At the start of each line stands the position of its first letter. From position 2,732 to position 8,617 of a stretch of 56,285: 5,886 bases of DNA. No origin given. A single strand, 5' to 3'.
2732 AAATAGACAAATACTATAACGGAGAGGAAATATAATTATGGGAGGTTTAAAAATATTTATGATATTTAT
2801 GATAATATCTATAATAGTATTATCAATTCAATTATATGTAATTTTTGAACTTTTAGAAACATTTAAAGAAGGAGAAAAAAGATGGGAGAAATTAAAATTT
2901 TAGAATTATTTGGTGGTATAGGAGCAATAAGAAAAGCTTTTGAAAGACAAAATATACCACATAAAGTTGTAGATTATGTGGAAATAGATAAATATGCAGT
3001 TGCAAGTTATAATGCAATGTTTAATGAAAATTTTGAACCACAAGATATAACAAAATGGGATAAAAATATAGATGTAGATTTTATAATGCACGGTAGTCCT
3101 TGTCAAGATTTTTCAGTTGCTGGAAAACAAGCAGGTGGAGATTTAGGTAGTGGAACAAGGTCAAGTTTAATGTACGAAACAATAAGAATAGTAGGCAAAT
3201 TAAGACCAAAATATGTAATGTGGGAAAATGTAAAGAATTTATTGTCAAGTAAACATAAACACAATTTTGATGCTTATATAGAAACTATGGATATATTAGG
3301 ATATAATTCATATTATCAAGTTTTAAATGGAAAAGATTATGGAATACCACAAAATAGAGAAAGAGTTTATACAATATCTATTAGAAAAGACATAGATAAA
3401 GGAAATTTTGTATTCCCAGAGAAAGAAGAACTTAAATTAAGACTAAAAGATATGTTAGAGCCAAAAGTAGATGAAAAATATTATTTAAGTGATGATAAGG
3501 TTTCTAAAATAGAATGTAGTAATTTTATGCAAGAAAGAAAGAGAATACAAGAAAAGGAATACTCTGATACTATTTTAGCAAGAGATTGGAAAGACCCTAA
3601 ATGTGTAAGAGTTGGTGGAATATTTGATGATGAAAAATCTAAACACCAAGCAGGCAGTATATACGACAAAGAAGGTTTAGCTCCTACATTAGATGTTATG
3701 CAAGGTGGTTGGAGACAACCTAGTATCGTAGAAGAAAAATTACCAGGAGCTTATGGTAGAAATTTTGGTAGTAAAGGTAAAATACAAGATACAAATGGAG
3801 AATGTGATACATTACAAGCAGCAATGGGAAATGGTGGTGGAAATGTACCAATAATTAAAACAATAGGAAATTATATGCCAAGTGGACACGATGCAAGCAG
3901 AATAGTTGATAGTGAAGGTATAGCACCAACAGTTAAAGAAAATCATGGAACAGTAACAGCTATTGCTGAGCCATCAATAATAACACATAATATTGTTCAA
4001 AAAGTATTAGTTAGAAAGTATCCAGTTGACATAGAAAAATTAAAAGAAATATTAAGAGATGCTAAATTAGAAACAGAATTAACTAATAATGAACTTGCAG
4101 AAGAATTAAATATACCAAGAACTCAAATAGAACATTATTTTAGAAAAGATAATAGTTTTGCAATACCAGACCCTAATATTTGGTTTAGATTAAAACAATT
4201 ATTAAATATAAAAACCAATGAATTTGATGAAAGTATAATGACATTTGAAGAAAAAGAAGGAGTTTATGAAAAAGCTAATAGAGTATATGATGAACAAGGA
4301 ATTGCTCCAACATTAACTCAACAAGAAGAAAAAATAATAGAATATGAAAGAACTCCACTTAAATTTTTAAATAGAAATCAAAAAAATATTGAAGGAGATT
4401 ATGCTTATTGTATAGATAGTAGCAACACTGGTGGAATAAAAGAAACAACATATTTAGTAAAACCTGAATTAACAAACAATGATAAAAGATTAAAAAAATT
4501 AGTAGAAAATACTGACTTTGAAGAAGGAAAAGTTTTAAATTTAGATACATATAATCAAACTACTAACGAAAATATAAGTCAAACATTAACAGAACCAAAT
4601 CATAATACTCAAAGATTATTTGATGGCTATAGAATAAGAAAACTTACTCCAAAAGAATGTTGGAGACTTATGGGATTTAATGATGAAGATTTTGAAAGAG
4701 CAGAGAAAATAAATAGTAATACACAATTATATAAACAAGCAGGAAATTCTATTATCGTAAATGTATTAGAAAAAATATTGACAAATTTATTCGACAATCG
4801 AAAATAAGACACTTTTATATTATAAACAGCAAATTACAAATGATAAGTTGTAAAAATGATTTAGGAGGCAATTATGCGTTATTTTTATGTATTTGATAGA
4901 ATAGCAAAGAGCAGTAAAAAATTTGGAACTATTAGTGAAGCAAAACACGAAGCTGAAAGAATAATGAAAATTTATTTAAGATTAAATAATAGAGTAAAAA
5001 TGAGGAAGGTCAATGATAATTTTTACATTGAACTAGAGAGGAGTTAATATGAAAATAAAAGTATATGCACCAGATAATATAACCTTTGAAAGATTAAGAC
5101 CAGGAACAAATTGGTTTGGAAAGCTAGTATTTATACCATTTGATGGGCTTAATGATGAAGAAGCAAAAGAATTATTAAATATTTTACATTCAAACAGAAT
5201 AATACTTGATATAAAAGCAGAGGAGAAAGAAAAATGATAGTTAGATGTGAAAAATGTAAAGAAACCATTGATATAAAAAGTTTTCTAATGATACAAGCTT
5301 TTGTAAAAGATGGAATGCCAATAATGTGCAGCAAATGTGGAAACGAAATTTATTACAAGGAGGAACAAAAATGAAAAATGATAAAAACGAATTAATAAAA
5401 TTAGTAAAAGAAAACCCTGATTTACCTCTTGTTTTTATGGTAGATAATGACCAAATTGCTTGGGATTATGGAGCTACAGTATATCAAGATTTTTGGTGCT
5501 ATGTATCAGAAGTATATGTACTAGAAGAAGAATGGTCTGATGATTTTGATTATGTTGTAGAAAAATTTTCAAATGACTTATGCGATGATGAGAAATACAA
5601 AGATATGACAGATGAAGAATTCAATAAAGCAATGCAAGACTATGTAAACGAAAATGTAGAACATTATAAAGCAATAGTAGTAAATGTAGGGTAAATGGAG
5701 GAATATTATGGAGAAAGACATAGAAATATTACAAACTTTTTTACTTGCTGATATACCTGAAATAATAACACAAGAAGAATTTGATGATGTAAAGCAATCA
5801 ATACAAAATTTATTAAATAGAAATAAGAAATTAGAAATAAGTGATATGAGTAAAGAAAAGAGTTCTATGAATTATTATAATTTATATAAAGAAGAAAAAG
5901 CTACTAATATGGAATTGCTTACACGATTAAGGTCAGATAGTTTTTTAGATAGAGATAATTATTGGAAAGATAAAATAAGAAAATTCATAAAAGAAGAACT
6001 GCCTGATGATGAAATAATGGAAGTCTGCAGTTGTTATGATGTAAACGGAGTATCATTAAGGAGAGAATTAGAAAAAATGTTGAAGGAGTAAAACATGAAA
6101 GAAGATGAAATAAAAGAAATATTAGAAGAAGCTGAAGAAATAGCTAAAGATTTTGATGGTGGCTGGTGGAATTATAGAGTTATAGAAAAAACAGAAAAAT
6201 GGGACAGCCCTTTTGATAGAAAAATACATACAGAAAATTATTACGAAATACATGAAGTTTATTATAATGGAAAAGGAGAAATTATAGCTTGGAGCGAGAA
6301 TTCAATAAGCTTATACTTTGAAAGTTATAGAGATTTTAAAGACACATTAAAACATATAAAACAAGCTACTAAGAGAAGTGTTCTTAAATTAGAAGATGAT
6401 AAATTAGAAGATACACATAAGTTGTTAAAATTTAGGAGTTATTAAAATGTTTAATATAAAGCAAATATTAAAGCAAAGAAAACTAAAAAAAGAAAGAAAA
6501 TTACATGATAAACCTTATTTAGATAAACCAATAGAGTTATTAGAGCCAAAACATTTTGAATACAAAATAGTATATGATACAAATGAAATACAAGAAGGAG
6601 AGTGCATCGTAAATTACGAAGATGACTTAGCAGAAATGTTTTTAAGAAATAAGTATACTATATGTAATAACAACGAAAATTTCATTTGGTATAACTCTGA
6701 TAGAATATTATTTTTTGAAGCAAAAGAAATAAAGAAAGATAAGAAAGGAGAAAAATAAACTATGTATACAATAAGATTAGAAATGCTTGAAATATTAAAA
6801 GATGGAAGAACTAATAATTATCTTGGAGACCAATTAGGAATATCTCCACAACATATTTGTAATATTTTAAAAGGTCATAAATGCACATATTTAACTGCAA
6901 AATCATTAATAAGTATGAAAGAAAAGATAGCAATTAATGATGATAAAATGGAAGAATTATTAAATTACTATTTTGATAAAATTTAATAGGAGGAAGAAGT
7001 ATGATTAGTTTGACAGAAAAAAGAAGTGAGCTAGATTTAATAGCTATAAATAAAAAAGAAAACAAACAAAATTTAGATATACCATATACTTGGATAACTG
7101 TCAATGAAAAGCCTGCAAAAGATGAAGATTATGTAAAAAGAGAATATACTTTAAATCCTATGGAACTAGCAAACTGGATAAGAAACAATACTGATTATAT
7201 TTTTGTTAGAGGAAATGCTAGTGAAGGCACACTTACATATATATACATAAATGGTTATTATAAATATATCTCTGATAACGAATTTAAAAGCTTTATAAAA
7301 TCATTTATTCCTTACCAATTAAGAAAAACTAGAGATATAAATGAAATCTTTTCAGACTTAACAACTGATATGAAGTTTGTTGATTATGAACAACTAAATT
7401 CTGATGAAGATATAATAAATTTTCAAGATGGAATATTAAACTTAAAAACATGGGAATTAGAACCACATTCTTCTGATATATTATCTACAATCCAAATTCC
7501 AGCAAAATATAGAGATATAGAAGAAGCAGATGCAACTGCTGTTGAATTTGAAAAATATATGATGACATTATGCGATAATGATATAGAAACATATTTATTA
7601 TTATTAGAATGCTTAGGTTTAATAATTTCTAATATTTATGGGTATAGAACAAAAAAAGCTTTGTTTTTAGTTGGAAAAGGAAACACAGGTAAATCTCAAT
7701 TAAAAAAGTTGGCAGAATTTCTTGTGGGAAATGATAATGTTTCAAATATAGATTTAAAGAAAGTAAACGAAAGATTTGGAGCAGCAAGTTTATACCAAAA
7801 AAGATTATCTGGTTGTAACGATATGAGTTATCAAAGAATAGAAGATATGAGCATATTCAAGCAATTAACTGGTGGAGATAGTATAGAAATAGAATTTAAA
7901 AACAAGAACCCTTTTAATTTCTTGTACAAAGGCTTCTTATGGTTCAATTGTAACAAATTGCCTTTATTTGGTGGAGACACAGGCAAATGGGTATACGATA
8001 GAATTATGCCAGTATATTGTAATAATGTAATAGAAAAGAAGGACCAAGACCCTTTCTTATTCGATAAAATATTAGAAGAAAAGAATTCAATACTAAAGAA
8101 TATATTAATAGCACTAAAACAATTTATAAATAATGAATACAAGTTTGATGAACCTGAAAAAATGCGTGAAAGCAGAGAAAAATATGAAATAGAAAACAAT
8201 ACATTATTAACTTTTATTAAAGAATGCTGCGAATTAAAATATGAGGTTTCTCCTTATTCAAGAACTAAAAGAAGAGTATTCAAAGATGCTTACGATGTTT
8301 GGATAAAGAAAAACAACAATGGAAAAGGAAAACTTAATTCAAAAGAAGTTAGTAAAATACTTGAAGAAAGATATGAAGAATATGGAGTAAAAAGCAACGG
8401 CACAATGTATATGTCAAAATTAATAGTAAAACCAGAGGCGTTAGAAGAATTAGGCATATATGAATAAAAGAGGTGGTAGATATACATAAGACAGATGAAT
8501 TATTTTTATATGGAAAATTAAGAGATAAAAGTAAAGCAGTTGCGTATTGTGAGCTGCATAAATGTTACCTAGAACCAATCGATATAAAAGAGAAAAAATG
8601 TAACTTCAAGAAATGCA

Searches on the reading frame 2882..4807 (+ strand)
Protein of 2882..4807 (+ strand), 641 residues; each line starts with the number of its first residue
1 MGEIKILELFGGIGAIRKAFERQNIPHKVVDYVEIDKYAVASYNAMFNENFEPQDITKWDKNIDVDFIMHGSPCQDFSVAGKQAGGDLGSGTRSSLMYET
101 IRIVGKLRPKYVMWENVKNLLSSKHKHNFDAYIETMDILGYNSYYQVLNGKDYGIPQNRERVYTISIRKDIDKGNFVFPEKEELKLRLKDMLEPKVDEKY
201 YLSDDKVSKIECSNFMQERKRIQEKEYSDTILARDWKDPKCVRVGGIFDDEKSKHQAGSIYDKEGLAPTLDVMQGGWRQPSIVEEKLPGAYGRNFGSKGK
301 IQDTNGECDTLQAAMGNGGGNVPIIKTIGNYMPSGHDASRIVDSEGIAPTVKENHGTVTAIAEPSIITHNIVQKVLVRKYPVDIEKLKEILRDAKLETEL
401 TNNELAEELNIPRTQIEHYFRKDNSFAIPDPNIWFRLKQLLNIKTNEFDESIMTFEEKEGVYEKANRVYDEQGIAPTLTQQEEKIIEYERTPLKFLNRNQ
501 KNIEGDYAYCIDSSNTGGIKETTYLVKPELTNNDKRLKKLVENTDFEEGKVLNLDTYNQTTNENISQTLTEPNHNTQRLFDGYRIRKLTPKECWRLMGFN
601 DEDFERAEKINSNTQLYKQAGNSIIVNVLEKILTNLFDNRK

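Call 35: search_protein_families(library=phrogs, proteins=[window:2882-4807:+], max_evalue=0.001)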
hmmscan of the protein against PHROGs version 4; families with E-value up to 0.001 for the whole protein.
window:2882-4807:+ (641 aa): 13 families
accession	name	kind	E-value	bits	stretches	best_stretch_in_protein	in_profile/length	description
phrog_116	-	other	6.4e-88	296.9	1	1-637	205-490/779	DNA methyltransferase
phrog_363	-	other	1.3e-47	163.6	1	2-174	52-221/327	DNA methyltransferase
phrog_26324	-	other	3.4e-25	90.3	1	565-636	126-203/210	DNA methyltransferase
phrog_17284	-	unknown function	1.2e-21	78.2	1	570-637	144-211/245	-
phrog_16427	-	other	5.7e-21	76.3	1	580-636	112-168/235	DNA methyltransferase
phrog_8411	-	unknown function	1.1e-15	59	1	576-623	157-206/206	-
phrog_16528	-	other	2e-11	44.9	1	562-636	147-217/236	DNA methyltransferase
phrog_5999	-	other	5.5e-09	37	1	4-97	3-100/109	DNA methyltransferase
phrog_36001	-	unknown function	7.2e-09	35.4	1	96-173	490-567/715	-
phrog_29583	-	other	8.9e-08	32.3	1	13-123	15-134/468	DNA methyltransferase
phrog_13621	-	unknown function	5.3e-05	24.1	1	556-630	31-102/121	-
phrog_3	-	transcription regulation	6.7e-05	23.8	1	379-522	81-240/430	transcriptional repressor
phrog_757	-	other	0.00029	21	1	4-124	15-135/247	DNA methyltransferase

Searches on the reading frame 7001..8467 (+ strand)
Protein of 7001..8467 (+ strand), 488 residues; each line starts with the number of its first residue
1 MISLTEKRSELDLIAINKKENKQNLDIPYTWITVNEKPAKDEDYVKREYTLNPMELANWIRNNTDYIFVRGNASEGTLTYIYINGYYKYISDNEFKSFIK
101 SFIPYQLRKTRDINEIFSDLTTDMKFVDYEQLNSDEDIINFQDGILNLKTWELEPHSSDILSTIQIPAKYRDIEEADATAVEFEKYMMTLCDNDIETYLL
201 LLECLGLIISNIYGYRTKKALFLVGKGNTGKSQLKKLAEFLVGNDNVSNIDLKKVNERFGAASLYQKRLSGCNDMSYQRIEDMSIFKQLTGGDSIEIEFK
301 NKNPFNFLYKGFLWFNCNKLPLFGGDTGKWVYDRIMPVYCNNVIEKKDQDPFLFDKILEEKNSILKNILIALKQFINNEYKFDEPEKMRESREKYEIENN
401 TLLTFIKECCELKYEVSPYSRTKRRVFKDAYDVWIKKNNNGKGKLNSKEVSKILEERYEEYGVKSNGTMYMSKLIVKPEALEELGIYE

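Call 35: search_protein_families(library=phrogs, proteins=[window:7001-8467:+], max_evalue=0.001)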
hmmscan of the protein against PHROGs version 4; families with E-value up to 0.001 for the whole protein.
window:7001-8467:+ (488 aa): 11 families
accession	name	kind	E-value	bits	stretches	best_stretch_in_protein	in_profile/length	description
phrog_864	-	DNA, RNA and nucleotide metabolism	1.7e-72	246.3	1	40-467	192-609/1064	DNA primase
phrog_1829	-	DNA, RNA and nucleotide metabolism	4e-54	185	1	26-471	319-751/772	DNA primase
phrog_1156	-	DNA, RNA and nucleotide metabolism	6.9e-43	148.3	1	109-479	455-828/855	DNA primase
phrog_7601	-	unknown function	2.2e-39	136.6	1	201-470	5-266/289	-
phrog_6088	-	DNA, RNA and nucleotide metabolism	8.2e-37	128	1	112-471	405-758/772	DNA primase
phrog_2478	-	DNA, RNA and nucleotide metabolism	3.4e-27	95.9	1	127-480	497-844/854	DNA polymerase/primase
phrog_16213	-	DNA, RNA and nucleotide metabolism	8.6e-25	88.1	1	135-440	312-619/732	DNA primase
phrog_1883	-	DNA, RNA and nucleotide metabolism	2.1e-19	70.3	1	86-421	370-699/756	DNA helicase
phrog_16950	-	DNA, RNA and nucleotide metabolism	5.4e-13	48.7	1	117-437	460-791/843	DNA primase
phrog_12939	-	DNA, RNA and nucleotide metabolism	1.2e-08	36.1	1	171-313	168-309/368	DNA primase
phrog_17202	-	unknown function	3.4e-05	24.6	1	76-133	98-153/305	-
